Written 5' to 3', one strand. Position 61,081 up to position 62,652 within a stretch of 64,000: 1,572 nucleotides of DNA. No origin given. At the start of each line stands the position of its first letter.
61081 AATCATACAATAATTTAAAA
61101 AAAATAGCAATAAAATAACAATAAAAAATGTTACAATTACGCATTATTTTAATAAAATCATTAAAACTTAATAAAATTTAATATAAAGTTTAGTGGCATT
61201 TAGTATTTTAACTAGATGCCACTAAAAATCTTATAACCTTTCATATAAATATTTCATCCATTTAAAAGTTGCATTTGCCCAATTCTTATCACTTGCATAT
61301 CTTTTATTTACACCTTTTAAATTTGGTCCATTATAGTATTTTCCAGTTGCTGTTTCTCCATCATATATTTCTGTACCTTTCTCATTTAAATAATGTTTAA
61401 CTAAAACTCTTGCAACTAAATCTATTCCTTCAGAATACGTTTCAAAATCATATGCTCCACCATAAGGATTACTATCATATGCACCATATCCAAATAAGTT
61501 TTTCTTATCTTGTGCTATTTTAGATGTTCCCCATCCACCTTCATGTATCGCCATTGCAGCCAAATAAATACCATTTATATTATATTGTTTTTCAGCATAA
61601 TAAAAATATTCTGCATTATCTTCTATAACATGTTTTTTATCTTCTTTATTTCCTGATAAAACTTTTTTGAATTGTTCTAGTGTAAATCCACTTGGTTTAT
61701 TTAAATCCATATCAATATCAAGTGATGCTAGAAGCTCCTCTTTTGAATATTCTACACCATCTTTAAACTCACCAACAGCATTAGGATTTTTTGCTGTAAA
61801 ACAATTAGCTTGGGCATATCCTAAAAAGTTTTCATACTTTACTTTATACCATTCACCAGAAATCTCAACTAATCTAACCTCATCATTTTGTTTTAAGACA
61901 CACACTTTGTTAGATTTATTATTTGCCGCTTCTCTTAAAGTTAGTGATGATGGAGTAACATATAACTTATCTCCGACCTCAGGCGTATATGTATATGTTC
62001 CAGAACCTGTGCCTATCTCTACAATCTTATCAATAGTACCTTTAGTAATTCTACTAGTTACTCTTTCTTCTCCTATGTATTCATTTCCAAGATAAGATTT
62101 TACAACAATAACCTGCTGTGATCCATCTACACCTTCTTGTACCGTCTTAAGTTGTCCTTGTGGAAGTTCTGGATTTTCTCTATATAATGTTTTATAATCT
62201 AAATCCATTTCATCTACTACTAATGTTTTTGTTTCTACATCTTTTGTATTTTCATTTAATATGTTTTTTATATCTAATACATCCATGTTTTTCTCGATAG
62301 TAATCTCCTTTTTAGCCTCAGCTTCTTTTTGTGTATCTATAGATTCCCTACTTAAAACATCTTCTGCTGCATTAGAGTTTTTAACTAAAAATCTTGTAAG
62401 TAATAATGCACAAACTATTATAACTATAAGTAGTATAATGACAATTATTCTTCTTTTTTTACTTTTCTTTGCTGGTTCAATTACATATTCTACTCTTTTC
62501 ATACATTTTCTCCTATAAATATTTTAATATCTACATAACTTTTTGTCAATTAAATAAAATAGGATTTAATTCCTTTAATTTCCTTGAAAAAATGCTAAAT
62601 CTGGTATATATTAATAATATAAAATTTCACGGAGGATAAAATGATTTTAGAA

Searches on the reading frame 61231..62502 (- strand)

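Call 77: search_protein_families(library=ncbifam, proteins=[window:61231-62502:-], max_evalue=1e-20)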
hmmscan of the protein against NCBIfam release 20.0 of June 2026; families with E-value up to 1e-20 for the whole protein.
window:61231-62502:- (423 aa): 1 family
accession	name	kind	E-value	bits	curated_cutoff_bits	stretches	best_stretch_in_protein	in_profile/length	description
NF052335.1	PdgHdaseHSB129560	equivalog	1.1e-26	93.9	500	1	262-420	34-181/330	peptidoglycan hydrolase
